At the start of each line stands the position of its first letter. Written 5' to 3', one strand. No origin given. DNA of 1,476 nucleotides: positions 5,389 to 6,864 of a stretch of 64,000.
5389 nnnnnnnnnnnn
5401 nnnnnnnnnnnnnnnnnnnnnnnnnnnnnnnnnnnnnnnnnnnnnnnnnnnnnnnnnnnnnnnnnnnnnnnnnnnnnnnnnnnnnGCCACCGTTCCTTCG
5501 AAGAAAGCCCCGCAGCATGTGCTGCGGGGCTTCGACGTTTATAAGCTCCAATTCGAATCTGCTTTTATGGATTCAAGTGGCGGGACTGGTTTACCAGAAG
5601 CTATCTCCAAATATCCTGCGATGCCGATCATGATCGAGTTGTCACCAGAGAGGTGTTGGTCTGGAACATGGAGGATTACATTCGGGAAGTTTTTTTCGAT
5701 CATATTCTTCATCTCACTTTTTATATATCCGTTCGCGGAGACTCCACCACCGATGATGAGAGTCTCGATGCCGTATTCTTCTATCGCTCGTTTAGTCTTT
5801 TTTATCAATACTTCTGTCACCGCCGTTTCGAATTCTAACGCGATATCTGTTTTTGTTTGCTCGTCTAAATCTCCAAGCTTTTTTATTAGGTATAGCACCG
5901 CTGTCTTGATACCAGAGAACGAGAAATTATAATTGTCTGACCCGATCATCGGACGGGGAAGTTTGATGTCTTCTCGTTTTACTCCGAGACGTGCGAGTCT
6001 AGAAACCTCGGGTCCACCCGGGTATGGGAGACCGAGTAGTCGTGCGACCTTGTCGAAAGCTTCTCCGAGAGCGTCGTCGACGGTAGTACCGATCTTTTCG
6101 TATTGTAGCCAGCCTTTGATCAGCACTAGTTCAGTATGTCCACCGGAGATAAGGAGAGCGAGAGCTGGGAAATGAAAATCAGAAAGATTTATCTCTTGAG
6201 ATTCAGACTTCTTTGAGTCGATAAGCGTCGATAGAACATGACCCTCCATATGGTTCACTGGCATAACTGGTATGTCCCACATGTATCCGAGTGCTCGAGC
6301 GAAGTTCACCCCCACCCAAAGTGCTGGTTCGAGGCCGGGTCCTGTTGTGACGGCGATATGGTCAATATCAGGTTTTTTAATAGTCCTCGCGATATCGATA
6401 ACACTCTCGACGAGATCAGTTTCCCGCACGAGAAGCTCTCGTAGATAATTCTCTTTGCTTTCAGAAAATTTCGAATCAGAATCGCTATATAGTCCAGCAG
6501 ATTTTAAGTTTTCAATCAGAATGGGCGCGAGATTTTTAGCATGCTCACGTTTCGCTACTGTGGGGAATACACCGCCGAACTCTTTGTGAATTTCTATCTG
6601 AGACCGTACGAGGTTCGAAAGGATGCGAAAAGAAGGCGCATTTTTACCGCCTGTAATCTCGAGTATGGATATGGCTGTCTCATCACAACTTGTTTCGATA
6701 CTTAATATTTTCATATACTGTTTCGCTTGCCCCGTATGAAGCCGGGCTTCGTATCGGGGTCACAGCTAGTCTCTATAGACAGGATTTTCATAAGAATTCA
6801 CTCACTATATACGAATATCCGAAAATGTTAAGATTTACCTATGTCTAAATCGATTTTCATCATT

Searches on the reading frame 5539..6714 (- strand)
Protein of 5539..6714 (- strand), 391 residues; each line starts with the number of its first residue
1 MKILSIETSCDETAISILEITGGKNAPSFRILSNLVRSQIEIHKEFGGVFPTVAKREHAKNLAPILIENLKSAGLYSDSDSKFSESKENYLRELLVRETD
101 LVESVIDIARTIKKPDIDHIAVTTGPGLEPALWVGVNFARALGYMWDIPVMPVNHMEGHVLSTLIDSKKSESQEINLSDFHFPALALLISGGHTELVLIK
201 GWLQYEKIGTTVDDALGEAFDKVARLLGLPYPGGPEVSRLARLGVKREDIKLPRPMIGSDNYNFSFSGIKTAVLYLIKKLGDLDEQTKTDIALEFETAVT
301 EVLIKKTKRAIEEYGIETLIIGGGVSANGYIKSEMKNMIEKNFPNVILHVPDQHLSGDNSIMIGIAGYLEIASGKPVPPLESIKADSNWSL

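Call 28: search_protein_families(library=pfam, proteins=[window:5539-6714:-], max_evalue=0.001)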
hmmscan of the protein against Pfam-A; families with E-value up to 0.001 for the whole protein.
window:5539-6714:- (391 aa): 2 families
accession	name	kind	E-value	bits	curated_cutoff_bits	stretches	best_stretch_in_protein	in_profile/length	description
PF00814.31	TsaD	-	2.3e-79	267.3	24.8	2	101-364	36-263/264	tRNA N6-adenosine threonylcarbamoyltransferase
PF22521.2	HypF_C_2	-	2.2e-07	31.3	27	1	263-364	137-240/241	Carbamoyltransferase, Kae1-like Domain, second subdomain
